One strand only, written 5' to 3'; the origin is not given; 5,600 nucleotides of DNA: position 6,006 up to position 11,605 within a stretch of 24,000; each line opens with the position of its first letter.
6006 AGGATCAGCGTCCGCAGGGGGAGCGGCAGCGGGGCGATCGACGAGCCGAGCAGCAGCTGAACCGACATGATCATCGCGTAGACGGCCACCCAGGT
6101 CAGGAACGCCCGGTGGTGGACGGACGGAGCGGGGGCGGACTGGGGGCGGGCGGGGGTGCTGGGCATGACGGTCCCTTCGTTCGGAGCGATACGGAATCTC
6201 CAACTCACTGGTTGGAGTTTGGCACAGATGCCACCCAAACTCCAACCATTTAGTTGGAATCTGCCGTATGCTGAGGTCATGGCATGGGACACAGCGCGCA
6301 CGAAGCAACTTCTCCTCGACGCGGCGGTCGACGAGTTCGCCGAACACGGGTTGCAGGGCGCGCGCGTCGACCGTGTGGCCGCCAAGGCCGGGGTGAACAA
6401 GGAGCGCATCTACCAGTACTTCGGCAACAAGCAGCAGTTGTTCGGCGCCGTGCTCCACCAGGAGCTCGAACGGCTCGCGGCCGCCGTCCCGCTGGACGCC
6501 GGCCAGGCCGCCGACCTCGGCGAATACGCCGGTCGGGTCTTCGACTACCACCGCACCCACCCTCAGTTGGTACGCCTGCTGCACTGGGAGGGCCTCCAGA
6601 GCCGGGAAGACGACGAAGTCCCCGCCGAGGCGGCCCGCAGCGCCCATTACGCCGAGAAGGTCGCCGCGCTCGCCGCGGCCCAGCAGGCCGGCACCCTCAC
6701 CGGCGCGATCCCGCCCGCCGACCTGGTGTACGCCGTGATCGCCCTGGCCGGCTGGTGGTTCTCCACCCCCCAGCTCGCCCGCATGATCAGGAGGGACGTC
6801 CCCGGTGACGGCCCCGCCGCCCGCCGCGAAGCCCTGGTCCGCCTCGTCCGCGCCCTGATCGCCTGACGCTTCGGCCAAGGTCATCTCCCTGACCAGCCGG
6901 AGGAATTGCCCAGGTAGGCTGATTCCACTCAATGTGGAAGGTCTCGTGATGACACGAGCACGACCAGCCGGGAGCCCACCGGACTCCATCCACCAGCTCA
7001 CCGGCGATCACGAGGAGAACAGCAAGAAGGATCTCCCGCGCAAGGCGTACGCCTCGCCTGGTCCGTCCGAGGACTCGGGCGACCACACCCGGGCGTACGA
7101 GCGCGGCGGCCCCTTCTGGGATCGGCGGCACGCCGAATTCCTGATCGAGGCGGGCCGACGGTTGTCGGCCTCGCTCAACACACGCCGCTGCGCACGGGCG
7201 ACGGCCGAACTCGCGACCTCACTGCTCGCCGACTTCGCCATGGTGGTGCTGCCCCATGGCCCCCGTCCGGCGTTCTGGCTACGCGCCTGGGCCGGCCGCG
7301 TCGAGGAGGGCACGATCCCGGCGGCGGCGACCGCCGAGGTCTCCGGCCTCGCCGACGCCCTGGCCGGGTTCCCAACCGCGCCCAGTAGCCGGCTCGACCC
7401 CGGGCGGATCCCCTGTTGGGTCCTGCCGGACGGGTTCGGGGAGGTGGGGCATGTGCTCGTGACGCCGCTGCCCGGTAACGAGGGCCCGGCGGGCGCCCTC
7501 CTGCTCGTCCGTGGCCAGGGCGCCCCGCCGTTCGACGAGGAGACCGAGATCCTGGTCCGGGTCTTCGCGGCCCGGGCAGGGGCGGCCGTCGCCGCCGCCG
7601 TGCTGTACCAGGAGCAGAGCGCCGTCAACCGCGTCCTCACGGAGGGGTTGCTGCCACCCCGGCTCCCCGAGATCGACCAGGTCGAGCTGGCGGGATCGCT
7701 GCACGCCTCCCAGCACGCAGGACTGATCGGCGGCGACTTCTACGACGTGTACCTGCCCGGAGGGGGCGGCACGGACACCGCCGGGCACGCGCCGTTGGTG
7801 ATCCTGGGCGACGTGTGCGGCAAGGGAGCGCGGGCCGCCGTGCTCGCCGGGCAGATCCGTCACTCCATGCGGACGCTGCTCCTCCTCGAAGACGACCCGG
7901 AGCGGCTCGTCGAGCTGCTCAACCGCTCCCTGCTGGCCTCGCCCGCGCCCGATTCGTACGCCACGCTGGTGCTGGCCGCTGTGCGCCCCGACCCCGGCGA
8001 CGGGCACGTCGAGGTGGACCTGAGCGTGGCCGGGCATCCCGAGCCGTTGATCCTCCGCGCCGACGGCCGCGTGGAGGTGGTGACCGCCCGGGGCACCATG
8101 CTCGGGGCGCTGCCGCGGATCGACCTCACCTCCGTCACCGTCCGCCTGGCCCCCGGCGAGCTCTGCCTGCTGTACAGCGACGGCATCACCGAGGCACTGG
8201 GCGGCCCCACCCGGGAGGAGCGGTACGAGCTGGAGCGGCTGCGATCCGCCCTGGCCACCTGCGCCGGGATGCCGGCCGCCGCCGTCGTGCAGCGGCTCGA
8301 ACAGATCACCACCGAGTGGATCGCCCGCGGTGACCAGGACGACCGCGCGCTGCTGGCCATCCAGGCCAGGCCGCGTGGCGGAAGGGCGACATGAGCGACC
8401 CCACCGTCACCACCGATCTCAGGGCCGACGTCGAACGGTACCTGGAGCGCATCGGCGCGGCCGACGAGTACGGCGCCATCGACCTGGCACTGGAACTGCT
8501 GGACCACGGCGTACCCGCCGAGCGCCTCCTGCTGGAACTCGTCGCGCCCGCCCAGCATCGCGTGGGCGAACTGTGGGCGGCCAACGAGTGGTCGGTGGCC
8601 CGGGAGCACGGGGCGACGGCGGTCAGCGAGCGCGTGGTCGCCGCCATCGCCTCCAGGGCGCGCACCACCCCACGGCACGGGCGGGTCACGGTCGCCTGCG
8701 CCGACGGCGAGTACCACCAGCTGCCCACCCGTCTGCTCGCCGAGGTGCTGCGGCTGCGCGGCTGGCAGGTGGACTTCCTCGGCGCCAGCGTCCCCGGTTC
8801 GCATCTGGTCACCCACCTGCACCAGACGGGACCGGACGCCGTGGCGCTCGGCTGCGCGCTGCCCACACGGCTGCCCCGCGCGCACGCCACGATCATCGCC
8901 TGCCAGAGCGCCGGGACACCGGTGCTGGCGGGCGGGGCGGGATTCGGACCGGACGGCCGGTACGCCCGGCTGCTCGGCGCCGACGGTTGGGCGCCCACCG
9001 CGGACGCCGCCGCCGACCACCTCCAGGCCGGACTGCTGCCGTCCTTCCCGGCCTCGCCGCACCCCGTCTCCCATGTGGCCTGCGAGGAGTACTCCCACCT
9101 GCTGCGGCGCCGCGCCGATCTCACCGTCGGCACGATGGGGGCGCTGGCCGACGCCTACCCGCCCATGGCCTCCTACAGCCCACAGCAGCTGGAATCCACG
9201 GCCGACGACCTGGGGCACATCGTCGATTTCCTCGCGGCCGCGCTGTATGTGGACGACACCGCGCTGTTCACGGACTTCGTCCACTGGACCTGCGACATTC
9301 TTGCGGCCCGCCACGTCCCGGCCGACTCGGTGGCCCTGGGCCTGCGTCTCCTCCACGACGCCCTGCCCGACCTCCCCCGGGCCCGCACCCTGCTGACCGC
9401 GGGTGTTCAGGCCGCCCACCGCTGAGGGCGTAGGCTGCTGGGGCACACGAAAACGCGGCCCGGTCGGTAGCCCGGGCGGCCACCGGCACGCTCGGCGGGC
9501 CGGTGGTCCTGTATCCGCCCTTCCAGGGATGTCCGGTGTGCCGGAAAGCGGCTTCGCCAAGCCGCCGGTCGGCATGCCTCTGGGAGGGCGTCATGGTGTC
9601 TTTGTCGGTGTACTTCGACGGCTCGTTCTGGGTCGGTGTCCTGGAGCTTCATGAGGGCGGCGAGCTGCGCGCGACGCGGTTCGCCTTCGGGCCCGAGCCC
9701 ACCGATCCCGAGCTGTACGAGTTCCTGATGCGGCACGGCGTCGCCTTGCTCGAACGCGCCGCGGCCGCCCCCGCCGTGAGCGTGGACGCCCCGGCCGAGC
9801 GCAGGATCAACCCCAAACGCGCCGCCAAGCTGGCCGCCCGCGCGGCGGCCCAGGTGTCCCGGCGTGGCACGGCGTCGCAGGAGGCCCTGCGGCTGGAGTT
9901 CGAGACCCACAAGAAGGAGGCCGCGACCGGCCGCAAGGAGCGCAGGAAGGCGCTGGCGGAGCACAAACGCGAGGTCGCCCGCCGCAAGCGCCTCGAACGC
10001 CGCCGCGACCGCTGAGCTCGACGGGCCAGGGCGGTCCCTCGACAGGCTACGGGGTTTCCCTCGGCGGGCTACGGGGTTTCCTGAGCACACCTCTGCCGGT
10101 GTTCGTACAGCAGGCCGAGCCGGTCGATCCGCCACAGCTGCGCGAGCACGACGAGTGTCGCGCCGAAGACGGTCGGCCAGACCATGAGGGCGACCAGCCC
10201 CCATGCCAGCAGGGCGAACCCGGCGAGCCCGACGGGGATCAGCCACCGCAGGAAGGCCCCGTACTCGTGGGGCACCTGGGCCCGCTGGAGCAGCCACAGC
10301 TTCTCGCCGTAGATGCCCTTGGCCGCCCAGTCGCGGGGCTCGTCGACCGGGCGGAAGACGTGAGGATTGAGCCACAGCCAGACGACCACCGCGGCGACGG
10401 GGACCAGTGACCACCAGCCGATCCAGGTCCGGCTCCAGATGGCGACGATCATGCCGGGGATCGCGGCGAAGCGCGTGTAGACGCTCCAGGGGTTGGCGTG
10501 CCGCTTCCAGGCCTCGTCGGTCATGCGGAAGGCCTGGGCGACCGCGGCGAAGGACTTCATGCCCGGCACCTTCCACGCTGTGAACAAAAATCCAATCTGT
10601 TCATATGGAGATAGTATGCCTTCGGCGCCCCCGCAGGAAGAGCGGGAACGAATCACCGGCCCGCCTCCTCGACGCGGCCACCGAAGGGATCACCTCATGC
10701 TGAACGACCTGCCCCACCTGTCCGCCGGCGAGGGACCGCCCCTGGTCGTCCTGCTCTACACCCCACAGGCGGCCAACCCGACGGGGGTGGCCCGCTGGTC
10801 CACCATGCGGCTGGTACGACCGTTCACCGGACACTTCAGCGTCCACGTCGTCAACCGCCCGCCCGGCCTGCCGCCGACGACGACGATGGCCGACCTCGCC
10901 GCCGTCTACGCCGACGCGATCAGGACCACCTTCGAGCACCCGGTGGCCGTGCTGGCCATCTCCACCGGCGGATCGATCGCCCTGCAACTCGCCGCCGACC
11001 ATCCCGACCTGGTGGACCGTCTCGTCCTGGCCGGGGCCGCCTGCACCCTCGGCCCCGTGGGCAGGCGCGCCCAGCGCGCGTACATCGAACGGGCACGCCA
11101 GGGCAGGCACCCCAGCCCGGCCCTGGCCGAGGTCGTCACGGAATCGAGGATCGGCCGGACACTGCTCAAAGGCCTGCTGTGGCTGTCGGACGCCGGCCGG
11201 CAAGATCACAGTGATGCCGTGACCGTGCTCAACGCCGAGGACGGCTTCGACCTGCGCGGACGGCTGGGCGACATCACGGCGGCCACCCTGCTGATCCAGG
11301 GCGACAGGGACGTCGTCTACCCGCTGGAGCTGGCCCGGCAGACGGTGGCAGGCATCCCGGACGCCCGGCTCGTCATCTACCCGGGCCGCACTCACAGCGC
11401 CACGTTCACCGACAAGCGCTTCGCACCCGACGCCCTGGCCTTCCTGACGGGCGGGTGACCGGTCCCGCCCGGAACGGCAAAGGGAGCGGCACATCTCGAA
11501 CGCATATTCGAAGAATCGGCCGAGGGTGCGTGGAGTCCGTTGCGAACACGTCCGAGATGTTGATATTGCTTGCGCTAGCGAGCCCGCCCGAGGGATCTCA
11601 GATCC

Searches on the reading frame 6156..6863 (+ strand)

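Call 68: search_protein_families(library=pfam, proteins=[window:6156-6863:+], max_evalue=0.0001)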
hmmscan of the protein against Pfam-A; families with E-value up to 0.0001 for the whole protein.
window:6156-6863:+ (236 aa): 3 families
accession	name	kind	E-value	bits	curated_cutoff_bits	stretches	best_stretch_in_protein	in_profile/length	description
PF17926.6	TetR_C_21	-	1.9e-31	108.9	26.2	1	120-232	1-110/111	Tetracyclin repressor-like, C-terminal domain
PF00440.29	TetR_N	-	1.6e-14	53.9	24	1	53-99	1-47/47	Bacterial regulatory proteins, tetR family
PF17938.6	TetR_C_29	-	1.2e-06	29.1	26.2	1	123-214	7-101/119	Tetracyclin repressor-like, C-terminal domain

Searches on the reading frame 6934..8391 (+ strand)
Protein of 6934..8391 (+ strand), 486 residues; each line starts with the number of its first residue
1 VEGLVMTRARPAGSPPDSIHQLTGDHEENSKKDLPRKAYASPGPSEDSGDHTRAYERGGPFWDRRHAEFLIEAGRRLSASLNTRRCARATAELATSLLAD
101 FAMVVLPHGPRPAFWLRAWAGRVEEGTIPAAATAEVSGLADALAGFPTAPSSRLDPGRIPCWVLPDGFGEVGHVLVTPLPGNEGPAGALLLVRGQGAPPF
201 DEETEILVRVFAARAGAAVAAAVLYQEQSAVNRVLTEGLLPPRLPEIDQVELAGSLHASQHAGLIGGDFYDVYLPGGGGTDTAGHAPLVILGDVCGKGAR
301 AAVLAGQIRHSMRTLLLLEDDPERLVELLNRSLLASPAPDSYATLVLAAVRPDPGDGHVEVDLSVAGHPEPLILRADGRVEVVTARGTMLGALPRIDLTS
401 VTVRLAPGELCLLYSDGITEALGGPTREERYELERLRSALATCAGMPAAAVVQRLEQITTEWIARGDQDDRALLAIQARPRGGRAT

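Call 68: search_protein_families(library=pfam, proteins=[window:6934-8391:+], max_evalue=0.0001)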
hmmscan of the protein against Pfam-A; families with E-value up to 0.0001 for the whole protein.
window:6934-8391:+ (486 aa): 1 family
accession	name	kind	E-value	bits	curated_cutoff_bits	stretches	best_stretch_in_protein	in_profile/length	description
PF07228.17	SpoIIE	-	8.3e-38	130.7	25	1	288-478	6-191/192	Stage II sporulation protein E (SpoIIE)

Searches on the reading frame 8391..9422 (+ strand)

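Call 68: search_protein_families(library=pfam, proteins=[window:8391-9422:+], max_evalue=0.0001)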
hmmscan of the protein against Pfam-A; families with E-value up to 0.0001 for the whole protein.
window:8391-9422:+ (344 aa): 2 families
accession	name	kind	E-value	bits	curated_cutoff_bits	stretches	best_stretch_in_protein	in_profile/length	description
PF02310.24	B12-binding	-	3.9e-14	52.9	32.1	1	97-207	1-119/121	B12 binding domain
PF02607.22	B12-binding_2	-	2.3e-13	50.5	23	1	15-86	3-73/74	B12 binding domain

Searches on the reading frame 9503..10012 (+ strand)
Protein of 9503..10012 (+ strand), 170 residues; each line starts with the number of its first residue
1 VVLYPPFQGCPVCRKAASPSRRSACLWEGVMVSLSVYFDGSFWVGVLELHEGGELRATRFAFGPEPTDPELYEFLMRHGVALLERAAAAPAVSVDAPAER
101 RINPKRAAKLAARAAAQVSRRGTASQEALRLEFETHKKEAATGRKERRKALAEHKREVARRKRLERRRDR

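Call 68: search_protein_families(library=pfam, proteins=[window:9503-10012:+], max_evalue=0.0001)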
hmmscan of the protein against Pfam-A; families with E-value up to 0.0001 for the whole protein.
window:9503-10012:+ (170 aa): 1 family
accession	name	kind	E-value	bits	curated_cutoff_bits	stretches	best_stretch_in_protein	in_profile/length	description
PF11208.13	DUF2992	-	6.4e-32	111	23.8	1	34-168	1-130/132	Protein of unknown function (DUF2992)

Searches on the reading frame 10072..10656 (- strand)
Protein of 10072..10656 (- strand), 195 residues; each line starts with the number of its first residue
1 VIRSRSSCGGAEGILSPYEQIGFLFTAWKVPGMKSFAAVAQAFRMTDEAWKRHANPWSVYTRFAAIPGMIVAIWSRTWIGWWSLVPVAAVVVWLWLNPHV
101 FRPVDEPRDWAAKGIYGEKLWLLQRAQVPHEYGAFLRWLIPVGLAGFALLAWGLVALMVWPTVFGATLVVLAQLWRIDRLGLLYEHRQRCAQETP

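Call 68: search_protein_families(library=pfam, proteins=[window:10072-10656:-], max_evalue=0.0001)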
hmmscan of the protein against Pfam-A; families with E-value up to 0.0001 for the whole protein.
window:10072-10656:- (195 aa): 1 family
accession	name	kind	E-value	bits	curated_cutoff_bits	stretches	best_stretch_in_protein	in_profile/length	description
PF20358.3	DUF6653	-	2.2e-42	145.1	27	1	39-188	6-156/170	Family of unknown function (DUF6653)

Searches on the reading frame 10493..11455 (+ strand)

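Call 68: search_protein_families(library=pfam, proteins=[window:10493-11455:+], max_evalue=0.0001)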
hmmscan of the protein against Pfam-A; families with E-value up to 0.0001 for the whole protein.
window:10493-11455:+ (321 aa): 3 families
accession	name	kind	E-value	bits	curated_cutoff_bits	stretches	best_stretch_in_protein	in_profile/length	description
PF12146.15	Hydrolase_4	-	2.9e-13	50.1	27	1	131-189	58-116/239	Serine aminopeptidase, S33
PF00561.26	Abhydrolase_1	-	1.4e-09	38.4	25.8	1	129-194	49-113/245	alpha/beta hydrolase fold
PF08386.16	Abhydrolase_4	-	8.1e-05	23.1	21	0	262-305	34-77/103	TAP-like protein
